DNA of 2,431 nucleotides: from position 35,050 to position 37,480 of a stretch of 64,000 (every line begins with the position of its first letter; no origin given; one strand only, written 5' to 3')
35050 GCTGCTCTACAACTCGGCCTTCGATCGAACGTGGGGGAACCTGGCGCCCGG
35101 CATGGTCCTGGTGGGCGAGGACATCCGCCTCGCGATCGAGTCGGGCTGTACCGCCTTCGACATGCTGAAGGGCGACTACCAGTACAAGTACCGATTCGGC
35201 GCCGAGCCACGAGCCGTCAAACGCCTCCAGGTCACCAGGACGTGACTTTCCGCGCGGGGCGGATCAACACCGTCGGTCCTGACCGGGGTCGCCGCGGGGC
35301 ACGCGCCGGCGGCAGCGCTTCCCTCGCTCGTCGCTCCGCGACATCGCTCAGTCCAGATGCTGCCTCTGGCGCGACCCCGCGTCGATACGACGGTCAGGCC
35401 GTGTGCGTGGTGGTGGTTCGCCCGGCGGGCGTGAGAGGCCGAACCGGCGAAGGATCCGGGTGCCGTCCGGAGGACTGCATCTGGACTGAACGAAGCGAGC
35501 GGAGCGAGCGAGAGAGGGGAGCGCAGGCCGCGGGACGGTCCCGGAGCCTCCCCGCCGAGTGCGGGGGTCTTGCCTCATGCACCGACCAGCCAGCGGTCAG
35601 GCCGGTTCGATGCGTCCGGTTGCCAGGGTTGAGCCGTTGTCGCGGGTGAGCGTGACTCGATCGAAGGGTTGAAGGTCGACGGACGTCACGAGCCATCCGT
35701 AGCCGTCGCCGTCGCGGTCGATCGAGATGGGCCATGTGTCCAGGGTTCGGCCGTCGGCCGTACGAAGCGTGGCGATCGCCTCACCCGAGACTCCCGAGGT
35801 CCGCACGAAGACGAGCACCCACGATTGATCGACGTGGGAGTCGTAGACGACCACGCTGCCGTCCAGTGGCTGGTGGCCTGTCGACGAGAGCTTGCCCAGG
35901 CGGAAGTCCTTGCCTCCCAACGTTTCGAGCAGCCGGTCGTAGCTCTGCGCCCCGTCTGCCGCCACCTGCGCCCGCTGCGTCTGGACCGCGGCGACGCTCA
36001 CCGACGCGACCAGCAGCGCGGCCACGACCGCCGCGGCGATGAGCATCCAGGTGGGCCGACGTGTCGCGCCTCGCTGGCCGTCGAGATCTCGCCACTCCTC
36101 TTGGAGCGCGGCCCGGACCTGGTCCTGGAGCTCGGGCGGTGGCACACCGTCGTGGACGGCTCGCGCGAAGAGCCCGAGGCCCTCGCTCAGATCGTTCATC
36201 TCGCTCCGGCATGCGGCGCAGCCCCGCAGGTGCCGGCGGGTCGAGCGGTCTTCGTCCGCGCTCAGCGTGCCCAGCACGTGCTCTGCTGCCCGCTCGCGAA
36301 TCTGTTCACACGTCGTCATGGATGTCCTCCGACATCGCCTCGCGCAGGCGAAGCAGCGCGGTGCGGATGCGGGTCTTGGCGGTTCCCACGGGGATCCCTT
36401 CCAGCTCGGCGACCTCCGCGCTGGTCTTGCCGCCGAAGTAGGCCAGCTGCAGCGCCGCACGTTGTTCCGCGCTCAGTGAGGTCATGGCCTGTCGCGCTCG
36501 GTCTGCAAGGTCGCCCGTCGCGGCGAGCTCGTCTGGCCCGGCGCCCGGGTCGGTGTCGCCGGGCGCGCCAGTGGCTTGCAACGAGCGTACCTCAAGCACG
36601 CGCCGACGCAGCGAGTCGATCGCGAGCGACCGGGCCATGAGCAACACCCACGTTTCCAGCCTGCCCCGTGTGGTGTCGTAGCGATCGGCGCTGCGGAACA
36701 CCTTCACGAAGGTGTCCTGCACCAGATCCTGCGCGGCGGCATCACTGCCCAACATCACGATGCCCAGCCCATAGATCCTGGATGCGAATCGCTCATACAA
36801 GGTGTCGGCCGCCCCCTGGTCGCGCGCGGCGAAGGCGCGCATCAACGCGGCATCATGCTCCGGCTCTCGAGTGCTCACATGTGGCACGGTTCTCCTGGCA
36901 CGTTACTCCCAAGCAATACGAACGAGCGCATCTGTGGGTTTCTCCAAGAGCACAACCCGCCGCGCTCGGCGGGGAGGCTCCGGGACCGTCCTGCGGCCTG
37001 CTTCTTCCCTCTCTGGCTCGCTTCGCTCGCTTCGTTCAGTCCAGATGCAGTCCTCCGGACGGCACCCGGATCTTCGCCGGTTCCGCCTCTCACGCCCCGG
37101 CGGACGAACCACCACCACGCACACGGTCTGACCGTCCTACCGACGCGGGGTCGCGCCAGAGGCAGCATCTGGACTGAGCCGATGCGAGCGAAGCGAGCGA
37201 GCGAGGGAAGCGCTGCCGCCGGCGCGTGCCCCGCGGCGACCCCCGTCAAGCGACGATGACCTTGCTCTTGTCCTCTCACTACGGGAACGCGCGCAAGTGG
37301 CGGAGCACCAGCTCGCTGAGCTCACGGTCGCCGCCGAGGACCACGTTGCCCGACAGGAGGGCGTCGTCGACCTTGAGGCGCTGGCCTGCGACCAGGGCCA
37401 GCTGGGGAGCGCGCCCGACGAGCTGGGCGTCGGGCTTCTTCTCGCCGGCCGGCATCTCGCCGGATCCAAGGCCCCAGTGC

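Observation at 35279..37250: ECF sigma/anti-sigma operon bracketed by two ~290-bp, ~90% identical repeats in inverted orientation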

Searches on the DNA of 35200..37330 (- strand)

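Call 18: search_rna_families(source=window, start=35200, end=37330, threshold=evalue, max_evalue=5)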
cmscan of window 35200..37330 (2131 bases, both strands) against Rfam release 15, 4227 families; matches with E-value up to 5: 1.
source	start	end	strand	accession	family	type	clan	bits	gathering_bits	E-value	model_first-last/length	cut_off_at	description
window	35768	35830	+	RF01127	sR42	Gene; snRNA; snoRNA; CD-box;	-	14.8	38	1.8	1-63/63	no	Small nucleolar RNA sR42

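Call 38: search_dna_similar(query=window:36938-37272:-, collection=plasmids, mode=distant, max_evalue=0.001)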
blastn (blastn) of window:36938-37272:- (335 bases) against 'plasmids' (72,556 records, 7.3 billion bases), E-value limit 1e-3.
No match.

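Call 39: search_dna_similar(query=window:36938-37272:-, collection=phages, mode=distant, max_evalue=0.001)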
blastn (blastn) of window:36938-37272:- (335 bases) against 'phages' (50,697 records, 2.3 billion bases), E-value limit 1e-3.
No match.

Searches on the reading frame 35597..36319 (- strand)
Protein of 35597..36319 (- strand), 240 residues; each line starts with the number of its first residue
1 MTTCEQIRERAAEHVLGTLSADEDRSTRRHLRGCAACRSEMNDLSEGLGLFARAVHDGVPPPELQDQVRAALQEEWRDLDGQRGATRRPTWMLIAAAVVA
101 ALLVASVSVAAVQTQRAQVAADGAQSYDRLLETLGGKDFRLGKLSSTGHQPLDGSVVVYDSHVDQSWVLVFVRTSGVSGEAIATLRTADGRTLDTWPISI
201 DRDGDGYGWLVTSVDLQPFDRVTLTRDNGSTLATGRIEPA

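Call 9: search_protein_families(library=pfam, proteins=[window:35597-36319:-], max_evalue=0.01)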
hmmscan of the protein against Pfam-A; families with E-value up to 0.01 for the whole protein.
window:35597-36319:- (240 aa): 2 families
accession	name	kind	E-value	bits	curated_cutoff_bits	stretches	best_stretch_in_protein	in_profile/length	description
PF13490.11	zf-HC2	-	2e-06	28.2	22.2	1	4-38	1-35/35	Putative zinc-finger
PF10099.14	RskA_C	-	0.006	17.3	29.4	0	94-196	4-80/135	Anti-sigma-K factor rskA, C-terminal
